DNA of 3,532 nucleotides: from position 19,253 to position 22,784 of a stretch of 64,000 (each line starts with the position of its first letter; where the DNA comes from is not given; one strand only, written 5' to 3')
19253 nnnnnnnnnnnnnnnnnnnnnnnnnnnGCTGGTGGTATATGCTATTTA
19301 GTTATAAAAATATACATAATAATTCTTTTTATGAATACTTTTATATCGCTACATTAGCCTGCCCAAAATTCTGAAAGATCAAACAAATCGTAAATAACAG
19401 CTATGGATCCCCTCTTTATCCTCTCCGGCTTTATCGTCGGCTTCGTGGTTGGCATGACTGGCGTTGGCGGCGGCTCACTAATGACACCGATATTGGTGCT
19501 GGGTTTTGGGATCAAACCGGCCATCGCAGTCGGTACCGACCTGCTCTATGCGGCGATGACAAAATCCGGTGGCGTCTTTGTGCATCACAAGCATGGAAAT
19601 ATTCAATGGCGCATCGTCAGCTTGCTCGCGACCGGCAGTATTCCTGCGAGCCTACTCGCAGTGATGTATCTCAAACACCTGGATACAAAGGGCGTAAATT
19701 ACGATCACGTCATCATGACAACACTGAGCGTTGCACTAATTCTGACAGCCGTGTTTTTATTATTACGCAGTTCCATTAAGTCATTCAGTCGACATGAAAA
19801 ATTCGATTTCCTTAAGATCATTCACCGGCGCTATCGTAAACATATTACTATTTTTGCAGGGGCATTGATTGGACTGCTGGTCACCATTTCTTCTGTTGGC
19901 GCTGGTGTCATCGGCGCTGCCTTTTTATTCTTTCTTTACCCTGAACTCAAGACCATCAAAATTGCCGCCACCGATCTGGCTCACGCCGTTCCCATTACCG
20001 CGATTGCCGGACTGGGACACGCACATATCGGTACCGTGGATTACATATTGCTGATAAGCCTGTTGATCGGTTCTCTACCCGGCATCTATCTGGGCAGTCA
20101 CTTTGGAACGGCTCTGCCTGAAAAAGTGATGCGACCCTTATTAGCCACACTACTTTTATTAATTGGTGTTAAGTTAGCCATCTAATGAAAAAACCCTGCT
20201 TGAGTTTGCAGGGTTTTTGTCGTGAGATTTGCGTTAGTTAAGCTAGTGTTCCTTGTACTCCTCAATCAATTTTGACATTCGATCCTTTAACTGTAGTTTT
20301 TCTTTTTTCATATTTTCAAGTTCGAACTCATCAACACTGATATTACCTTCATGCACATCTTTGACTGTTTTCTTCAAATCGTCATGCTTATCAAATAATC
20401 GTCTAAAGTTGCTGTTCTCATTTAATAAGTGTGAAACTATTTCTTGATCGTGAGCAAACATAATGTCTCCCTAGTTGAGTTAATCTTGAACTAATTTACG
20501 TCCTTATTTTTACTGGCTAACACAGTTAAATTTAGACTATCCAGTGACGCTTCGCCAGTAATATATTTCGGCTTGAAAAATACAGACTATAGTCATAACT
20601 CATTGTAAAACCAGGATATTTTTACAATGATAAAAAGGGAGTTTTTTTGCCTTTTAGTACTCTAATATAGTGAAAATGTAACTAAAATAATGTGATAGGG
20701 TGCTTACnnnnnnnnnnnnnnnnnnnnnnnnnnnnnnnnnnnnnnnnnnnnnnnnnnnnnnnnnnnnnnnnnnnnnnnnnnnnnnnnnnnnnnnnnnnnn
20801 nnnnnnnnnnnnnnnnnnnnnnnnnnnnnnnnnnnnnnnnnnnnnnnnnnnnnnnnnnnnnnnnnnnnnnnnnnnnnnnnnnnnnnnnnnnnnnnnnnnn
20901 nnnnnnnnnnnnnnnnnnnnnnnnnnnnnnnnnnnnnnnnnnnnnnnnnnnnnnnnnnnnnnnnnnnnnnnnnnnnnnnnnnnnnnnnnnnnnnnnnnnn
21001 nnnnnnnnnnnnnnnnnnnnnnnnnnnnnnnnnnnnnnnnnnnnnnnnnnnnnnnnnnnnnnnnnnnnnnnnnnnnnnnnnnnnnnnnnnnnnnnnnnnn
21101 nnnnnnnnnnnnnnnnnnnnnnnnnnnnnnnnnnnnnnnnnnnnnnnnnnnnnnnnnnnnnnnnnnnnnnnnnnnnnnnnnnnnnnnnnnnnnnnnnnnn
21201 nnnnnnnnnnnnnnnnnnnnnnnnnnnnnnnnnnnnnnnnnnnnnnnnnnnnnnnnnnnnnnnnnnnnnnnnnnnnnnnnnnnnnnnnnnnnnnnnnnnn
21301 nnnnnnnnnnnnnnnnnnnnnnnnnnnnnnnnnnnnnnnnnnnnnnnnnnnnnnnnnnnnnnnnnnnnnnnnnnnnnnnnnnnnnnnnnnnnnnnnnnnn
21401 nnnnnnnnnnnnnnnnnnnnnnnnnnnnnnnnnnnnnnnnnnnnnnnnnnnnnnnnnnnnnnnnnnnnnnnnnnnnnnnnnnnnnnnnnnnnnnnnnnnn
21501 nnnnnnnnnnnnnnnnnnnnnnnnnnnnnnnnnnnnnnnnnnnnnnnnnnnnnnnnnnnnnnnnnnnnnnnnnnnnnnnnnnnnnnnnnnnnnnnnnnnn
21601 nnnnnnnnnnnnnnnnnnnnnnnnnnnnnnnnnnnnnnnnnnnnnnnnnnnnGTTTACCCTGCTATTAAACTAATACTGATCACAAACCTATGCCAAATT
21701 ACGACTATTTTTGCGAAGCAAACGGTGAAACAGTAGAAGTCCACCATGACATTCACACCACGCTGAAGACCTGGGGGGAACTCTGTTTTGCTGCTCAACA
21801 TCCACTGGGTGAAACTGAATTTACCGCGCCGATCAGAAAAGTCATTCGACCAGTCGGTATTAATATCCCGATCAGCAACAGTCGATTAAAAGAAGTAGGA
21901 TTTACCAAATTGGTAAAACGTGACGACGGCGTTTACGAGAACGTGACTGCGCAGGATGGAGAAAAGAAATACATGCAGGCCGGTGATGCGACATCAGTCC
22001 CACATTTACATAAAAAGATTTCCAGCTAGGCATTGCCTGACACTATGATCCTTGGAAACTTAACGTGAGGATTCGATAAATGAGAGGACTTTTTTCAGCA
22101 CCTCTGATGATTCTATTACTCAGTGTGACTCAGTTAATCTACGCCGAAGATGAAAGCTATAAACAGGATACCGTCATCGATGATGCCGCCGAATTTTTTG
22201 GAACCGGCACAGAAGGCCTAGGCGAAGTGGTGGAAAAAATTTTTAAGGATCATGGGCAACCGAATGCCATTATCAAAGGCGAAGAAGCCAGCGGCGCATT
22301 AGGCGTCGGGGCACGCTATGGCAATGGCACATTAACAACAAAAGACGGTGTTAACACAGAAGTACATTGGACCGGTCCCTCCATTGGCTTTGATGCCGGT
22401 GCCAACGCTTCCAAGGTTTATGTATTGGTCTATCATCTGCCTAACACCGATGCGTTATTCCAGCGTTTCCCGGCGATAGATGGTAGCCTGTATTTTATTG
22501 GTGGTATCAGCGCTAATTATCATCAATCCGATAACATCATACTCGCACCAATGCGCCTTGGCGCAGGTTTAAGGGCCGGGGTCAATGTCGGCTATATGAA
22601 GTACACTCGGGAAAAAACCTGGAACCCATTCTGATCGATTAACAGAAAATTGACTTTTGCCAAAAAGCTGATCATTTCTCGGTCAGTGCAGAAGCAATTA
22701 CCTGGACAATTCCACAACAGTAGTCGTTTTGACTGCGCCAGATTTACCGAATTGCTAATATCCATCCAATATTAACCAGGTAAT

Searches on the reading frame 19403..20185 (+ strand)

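Call 73: search_protein_families(library=pfam, proteins=[window:19403-20185:+], max_evalue=0.00001)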
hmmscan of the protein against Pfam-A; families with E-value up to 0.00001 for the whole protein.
window:19403-20185:+ (260 aa): 1 family
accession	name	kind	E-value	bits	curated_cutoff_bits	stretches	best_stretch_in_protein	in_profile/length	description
PF01925.25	TauE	-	5.6e-49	167.4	32.6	1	6-258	2-237/237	Sulfite exporter TauE/SafE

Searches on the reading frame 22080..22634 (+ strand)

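Call 73: search_protein_families(library=pfam, proteins=[window:22080-22634:+], max_evalue=0.00001)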
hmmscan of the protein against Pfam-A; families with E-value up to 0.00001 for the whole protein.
window:22080-22634:+ (184 aa): 1 family
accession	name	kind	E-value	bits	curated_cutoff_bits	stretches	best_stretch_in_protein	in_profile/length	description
PF06577.17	EipA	-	1e-69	233.9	30.8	1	26-184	2-160/160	Envelope integrity protein A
